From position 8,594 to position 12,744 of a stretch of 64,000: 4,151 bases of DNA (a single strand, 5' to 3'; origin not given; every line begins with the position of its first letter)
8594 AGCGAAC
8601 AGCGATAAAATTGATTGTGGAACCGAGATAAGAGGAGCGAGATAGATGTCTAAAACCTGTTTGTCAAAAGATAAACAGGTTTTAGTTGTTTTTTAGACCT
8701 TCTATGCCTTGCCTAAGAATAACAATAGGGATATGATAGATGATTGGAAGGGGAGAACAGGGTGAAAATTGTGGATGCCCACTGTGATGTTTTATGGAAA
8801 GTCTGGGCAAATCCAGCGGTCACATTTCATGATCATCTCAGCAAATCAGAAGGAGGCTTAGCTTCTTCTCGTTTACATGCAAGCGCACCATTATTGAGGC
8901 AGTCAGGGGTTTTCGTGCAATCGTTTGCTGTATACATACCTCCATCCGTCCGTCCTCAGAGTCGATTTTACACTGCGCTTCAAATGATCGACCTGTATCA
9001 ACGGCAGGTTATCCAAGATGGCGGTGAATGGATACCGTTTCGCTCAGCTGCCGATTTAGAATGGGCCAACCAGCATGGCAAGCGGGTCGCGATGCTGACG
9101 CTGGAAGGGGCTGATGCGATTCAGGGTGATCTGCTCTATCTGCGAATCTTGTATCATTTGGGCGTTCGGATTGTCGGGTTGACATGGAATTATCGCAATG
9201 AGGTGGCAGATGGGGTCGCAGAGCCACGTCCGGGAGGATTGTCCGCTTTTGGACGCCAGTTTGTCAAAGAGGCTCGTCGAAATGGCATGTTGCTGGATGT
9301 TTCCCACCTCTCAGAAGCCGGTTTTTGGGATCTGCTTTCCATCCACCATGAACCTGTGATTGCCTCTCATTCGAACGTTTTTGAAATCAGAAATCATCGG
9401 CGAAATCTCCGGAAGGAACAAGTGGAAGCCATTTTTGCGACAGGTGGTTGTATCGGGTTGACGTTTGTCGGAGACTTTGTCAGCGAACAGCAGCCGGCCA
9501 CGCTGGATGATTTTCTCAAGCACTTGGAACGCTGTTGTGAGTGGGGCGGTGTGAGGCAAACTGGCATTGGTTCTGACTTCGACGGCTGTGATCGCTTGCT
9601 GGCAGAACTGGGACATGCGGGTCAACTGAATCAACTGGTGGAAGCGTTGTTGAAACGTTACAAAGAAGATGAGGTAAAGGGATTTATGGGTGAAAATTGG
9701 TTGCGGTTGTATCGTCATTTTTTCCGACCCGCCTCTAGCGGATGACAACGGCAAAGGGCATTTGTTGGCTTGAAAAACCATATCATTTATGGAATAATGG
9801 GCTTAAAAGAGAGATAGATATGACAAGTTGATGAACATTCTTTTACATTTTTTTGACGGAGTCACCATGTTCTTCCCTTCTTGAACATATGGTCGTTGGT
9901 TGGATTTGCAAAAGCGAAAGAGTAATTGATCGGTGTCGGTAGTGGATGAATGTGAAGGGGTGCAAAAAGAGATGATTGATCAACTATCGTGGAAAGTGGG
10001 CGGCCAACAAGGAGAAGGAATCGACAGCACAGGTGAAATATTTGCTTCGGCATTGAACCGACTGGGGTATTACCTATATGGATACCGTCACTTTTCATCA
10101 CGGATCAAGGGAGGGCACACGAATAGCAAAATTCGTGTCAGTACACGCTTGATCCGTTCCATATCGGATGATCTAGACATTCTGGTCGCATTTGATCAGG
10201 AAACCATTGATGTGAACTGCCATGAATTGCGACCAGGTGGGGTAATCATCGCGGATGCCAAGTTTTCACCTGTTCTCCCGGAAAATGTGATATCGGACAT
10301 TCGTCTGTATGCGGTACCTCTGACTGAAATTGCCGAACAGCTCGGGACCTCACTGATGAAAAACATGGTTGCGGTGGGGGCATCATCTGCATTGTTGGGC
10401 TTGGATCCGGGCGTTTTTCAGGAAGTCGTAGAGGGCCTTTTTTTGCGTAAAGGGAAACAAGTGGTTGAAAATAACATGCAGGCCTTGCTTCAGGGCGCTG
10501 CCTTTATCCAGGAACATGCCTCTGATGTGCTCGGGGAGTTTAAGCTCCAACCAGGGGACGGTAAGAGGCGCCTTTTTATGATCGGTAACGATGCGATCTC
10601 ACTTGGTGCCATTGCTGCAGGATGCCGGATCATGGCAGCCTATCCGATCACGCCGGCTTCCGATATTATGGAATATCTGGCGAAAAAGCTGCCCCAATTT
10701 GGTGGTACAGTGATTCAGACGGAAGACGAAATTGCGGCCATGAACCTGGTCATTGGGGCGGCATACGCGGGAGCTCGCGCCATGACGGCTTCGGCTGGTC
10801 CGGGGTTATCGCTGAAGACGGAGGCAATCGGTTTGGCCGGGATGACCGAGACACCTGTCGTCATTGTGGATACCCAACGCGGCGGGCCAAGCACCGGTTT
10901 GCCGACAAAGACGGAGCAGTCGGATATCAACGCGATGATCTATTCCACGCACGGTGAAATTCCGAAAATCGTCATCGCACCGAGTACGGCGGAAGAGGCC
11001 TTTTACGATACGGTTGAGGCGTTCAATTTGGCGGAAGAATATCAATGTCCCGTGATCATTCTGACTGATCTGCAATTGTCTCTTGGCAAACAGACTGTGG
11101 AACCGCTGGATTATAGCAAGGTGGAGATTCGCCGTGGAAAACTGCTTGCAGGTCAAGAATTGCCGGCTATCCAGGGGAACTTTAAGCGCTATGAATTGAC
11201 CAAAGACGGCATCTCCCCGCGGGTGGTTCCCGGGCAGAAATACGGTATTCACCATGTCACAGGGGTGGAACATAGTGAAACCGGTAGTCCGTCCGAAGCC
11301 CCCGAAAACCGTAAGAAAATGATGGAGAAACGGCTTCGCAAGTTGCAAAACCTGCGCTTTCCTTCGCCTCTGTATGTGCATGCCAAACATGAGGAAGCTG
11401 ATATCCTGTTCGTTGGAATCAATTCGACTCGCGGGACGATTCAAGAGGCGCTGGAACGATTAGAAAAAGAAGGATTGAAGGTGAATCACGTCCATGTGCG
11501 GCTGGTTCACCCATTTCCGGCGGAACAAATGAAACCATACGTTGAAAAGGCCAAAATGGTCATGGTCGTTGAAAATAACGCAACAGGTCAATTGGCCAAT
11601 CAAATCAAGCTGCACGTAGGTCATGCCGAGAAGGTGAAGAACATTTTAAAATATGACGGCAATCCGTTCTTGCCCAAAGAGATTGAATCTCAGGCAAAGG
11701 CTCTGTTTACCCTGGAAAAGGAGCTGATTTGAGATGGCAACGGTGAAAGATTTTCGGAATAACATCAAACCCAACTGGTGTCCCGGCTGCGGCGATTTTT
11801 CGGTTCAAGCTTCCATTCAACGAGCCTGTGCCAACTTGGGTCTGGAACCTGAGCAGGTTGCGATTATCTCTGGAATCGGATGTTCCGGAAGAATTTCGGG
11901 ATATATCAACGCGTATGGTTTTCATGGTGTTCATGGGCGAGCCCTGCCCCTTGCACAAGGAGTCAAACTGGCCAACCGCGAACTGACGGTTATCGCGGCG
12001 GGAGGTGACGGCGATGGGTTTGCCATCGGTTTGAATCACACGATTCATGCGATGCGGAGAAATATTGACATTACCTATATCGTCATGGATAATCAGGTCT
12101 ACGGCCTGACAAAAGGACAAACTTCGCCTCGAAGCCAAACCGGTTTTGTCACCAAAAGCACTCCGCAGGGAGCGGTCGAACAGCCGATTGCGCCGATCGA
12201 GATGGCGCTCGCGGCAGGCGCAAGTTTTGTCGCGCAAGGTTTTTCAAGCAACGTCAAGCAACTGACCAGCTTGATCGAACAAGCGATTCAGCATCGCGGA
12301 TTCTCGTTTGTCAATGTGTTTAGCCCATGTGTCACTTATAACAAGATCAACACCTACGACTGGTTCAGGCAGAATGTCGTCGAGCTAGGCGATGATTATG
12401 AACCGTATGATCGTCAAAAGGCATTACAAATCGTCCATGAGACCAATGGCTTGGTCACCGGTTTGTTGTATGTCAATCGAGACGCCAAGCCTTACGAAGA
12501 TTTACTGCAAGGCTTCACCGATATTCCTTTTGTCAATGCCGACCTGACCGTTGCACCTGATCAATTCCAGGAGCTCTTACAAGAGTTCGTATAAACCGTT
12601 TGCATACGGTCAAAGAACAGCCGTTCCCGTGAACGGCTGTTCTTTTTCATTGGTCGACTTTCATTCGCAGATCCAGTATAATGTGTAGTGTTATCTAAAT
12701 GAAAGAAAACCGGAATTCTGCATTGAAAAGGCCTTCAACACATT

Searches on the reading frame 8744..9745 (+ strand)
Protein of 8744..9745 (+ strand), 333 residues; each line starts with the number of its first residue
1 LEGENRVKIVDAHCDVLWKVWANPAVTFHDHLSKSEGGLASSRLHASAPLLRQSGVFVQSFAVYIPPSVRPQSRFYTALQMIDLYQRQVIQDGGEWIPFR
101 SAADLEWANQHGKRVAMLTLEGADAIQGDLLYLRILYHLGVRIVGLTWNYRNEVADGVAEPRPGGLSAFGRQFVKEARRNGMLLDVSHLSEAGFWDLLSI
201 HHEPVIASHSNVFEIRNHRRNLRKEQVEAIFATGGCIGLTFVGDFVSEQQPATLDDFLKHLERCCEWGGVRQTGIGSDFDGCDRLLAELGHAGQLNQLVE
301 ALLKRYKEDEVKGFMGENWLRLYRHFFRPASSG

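Call 45: search_protein_families(library=pfam, proteins=[window:8744-9745:+], max_evalue=0.000001)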
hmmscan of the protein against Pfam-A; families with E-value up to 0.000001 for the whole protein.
window:8744-9745:+ (333 aa): 1 family
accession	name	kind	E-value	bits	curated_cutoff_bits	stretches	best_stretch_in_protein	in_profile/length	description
PF01244.27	Peptidase_M19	-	7.2e-90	301.8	26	1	6-324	5-318/319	Membrane dipeptidase (Peptidase family M19)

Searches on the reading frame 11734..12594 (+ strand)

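Call 45: search_protein_families(library=pfam, proteins=[window:11734-12594:+], max_evalue=0.000001)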
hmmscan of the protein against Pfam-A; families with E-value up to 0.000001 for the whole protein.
window:11734-12594:+ (286 aa): 2 families
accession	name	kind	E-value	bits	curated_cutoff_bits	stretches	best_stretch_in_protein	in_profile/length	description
PF02775.26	TPP_enzyme_C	-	3.3e-33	115.1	21.9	1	48-195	2-151/151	Thiamine pyrophosphate enzyme, C-terminal TPP binding domain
PF12367.13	PFO_beta_C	-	2.6e-21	75.9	24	1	199-261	1-64/66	Pyruvate ferredoxin oxidoreductase beta subunit C terminal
